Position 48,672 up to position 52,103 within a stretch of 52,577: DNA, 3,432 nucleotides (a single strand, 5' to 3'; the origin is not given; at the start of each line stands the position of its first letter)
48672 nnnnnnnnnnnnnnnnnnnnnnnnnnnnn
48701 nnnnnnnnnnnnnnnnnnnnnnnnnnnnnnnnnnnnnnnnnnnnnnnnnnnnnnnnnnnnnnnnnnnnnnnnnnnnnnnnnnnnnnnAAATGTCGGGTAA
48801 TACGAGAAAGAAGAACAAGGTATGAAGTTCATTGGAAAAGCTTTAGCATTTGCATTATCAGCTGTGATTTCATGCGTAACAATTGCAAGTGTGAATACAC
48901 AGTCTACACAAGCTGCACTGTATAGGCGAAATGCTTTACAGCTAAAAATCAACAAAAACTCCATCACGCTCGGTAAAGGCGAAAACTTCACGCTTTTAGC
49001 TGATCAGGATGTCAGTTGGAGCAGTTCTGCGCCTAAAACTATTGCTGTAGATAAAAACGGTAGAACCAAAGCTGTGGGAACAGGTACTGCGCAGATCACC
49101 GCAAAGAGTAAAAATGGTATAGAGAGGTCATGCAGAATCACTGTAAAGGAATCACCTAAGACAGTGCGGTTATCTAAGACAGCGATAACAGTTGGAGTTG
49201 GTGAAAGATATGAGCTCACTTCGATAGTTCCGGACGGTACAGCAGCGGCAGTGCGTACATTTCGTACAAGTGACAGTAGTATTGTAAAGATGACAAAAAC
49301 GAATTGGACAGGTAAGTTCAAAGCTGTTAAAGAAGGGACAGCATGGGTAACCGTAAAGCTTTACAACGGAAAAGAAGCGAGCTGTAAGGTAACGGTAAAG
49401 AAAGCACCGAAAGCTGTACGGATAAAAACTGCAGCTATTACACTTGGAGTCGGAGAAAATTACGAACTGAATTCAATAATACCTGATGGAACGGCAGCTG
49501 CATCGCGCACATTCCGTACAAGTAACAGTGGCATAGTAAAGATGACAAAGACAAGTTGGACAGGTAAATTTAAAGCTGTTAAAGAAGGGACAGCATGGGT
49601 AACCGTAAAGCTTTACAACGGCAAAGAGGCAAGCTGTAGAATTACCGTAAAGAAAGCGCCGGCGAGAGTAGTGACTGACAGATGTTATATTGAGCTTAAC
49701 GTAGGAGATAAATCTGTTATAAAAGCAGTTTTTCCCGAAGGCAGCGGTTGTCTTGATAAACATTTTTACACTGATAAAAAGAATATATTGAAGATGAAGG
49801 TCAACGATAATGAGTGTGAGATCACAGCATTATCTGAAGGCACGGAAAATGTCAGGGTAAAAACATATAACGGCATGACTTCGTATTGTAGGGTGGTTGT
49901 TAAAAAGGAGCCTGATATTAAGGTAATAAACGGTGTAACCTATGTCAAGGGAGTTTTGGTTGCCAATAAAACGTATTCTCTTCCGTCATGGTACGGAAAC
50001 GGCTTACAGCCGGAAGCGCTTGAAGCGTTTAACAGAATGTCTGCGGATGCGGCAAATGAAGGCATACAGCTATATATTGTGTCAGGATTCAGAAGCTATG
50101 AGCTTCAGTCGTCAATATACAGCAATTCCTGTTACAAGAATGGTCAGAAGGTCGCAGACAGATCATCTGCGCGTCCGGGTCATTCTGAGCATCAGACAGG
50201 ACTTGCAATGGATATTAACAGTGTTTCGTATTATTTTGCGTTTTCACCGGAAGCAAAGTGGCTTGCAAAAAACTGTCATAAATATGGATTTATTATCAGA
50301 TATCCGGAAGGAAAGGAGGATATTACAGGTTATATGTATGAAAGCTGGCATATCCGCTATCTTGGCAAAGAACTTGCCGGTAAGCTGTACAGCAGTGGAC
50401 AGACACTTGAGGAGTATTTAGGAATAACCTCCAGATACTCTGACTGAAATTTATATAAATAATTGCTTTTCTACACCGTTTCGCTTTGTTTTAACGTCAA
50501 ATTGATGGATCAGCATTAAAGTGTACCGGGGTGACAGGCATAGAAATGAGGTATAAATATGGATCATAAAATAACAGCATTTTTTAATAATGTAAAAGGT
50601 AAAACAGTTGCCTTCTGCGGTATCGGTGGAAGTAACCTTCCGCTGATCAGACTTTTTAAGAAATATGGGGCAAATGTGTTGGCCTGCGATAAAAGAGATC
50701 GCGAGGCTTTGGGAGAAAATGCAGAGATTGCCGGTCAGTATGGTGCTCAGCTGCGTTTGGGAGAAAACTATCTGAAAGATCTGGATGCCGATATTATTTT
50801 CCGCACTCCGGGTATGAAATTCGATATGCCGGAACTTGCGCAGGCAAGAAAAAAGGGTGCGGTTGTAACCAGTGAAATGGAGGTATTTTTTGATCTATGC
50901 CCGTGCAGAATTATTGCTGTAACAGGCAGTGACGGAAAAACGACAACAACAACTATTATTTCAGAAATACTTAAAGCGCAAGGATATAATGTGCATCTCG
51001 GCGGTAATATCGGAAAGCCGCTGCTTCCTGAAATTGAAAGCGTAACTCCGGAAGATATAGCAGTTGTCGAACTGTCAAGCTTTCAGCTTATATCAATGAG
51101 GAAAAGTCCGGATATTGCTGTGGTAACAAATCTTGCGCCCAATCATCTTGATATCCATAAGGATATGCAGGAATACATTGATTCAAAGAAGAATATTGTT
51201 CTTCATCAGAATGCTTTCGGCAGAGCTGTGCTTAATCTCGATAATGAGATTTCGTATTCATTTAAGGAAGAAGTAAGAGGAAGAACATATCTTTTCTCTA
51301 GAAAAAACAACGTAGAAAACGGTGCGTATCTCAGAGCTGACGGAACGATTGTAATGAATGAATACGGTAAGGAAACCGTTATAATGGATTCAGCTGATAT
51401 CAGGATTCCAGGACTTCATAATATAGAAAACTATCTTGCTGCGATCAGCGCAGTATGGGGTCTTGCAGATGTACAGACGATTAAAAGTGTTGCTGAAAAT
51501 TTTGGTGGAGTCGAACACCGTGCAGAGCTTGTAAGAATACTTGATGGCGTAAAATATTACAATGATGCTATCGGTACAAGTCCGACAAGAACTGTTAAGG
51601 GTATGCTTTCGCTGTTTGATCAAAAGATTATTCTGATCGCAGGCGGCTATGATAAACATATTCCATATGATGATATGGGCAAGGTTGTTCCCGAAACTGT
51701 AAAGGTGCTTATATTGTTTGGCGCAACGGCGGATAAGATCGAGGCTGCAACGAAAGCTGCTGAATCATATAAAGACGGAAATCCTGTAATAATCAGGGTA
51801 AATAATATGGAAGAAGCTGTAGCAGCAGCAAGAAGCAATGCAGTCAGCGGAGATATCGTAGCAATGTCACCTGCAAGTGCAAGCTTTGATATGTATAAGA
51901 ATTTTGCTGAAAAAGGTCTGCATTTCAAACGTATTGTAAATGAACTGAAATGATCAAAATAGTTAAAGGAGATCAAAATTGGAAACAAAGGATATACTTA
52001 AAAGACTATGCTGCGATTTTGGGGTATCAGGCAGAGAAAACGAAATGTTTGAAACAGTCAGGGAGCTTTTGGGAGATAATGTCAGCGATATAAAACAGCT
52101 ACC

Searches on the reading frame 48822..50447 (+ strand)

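Call 5: search_protein_families(library=pfam, proteins=[window:48822-50447:+], max_evalue=0.01)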
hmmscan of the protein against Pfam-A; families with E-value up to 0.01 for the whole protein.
window:48822-50447:+ (541 aa): 6 families
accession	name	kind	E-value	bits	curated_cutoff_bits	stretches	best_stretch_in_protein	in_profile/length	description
PF02557.22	VanY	-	2.7e-41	140.9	25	1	394-516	3-132/132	D-alanyl-D-alanine carboxypeptidase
PF22359.2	Big-like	-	2.3e-09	37.8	27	0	64-109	3-47/48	Bacterial Ig-like domain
PF02368.24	Big_2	-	5.4e-09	36.3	22.8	1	60-99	32-71/79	Bacterial Ig-like domain (group 2)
PF07523.18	Big_3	-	4.4e-05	24.1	21.2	0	146-192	24-68/68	Bacterial Ig-like domain (group 3)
PF21577.3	PG_0320-like_C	-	0.00066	20.2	27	0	170-217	17-64/106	PG_0320-like, C-terminal domain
PF23076.1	PH_FT_C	-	0.0083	16.5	25.1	0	134-181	7-54/115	PH domain found in tandem in fungal proteins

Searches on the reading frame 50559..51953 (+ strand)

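Call 5: search_protein_families(library=pfam, proteins=[window:50559-51953:+], max_evalue=0.01)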
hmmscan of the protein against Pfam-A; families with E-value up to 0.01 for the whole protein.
window:50559-51953:+ (464 aa): 3 families
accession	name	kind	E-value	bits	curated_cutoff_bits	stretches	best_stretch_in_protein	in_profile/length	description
PF08245.18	Mur_ligase_M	-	3.2e-32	112.6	24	1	121-298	1-199/200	Mur ligase middle domain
PF02875.26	Mur_ligase_C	-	2e-09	38.8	28.4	1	320-439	1-126/127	Mur ligase, glutamate ligase domain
PF21799.2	MurD-like_N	-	0.00016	22.4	27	1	16-103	2-86/88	Mur ligase MurD-like, N-terminal domain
